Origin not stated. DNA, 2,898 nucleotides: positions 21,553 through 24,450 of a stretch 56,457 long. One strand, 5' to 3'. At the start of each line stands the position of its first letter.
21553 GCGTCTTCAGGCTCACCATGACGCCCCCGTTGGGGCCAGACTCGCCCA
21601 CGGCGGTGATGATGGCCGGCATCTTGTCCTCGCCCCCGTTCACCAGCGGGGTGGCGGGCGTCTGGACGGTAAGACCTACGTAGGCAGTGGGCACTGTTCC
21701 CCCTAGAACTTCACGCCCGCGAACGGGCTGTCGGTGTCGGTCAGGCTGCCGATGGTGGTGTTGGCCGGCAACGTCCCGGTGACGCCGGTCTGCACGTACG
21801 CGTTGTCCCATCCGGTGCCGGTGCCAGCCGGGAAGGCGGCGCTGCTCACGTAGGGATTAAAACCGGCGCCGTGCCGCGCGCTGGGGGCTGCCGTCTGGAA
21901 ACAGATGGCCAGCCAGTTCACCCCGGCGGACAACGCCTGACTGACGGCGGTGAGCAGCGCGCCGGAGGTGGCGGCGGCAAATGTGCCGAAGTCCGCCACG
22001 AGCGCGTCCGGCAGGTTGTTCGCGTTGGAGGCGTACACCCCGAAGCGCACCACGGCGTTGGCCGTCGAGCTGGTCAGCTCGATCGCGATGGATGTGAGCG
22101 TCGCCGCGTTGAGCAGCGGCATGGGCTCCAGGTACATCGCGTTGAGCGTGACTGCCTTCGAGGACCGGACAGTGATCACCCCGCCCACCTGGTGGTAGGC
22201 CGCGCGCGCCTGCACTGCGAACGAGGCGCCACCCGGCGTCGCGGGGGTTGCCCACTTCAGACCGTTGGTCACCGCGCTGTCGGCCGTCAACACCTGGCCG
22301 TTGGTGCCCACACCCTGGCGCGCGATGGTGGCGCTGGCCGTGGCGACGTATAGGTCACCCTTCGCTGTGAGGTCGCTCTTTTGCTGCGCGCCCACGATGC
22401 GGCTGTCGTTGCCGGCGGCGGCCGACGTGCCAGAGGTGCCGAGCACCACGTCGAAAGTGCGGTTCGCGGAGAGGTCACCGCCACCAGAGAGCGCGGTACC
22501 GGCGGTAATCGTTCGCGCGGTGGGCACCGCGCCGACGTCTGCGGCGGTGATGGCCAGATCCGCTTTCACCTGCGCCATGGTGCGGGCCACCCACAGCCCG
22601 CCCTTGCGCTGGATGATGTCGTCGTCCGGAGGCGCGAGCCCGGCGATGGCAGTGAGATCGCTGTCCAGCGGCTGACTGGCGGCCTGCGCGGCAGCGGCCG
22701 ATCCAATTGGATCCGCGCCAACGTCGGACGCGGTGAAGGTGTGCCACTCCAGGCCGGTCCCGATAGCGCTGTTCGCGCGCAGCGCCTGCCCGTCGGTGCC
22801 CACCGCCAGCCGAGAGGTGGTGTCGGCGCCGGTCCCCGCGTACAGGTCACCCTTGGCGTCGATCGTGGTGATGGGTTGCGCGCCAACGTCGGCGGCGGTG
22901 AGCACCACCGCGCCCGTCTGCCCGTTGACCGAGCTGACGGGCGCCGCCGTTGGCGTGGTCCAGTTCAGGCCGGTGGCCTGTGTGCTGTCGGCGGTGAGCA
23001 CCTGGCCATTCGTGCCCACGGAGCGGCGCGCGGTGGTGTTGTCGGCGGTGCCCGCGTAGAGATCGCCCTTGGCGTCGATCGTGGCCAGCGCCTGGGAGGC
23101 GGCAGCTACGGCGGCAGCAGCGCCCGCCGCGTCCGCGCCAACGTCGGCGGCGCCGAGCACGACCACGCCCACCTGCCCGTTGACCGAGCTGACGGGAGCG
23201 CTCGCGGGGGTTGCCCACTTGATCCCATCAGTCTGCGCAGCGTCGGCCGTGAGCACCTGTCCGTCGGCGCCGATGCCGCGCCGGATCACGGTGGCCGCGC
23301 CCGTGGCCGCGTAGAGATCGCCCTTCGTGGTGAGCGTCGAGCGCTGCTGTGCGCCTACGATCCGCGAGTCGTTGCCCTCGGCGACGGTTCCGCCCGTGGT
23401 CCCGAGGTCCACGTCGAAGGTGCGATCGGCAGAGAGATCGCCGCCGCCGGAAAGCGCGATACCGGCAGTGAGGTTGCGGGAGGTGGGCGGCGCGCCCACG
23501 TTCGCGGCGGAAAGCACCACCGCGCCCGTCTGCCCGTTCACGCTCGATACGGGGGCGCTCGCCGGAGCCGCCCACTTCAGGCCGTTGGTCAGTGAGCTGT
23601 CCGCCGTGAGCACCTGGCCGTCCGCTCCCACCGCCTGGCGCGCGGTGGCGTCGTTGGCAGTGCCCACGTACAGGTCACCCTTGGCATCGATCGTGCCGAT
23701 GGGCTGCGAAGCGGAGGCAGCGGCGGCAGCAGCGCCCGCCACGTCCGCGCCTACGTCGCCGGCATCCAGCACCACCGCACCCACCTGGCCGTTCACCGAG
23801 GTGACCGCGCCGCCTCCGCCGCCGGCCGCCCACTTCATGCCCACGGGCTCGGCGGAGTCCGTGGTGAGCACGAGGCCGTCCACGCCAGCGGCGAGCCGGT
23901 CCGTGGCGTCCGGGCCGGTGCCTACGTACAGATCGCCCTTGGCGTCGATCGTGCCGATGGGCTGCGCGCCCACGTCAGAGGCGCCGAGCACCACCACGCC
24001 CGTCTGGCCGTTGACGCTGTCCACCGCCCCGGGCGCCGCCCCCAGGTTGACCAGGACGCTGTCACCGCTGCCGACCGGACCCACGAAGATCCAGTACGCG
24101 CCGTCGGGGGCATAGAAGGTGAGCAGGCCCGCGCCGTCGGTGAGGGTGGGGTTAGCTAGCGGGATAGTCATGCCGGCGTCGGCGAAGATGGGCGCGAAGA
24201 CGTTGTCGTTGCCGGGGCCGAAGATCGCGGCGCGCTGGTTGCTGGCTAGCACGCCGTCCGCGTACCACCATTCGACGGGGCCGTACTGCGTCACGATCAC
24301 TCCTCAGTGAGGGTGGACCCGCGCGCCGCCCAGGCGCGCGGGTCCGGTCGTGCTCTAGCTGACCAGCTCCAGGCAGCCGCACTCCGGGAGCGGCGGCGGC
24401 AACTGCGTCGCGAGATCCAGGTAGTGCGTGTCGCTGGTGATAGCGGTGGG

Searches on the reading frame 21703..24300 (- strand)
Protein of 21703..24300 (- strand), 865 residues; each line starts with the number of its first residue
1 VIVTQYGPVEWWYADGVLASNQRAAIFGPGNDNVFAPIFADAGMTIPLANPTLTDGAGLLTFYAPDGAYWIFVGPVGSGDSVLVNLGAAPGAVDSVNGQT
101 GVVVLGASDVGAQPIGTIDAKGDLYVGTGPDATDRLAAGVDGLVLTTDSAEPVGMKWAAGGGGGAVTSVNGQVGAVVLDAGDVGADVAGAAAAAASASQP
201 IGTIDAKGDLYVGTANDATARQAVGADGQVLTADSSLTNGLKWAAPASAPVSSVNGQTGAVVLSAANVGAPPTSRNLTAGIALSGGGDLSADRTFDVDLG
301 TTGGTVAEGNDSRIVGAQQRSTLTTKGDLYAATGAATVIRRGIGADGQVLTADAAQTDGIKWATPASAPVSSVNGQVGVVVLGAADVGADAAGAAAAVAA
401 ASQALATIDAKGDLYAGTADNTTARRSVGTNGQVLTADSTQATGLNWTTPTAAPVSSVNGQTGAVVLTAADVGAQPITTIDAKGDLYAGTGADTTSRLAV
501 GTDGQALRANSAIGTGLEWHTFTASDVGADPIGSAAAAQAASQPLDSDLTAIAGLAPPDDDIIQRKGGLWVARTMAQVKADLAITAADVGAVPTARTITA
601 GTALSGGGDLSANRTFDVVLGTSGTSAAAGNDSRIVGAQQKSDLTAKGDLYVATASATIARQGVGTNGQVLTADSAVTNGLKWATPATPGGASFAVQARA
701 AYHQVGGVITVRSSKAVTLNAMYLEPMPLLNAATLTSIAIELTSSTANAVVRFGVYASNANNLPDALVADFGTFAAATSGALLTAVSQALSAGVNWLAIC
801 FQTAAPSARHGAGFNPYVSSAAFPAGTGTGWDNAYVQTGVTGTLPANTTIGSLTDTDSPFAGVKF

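Call 10: search_protein_families(library=phrogs, proteins=[window:21703-24300:-], max_evalue=0.001)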
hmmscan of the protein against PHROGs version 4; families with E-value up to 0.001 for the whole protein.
window:21703-24300:- (865 aa): 14 families
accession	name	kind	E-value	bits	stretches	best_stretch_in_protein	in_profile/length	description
phrog_33513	-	unknown function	3.1e-43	148.9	5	373-459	28-112/1042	-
phrog_3030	-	unknown function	6.5e-28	98.7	3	406-458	60-112/272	-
phrog_32934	-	unknown function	4.4e-26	92.4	4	396-524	319-444/577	-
phrog_2824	-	head and packaging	9.3e-17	61.3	3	84-117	853-886/1151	virion structural protein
phrog_26941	-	tail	4.3e-15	56.4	2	243-280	354-390/603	tail protein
phrog_38058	-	tail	1.4e-12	47.7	2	155-260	566-671/708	tail fiber protein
phrog_8780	-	tail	1.1e-10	41.4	2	449-647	409-621/755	minor tail protein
phrog_22125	-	unknown function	1.2e-10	42.3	0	448-473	34-59/105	-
phrog_28171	-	unknown function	1.8e-10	41.1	0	85-121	58-94/476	-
phrog_17509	-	unknown function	5.8e-10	40.1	0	213-275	105-168/281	-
phrog_31460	-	tail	3e-09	37.8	0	442-477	129-164/288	tail protein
phrog_1197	-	tail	6.4e-09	36.4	1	594-649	240-289/715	tail protein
phrog_25864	-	unknown function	6.8e-07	30.1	1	733-800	59-129/193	-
phrog_23837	-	head and packaging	1.6e-05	25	0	319-398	103-176/507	virion structural protein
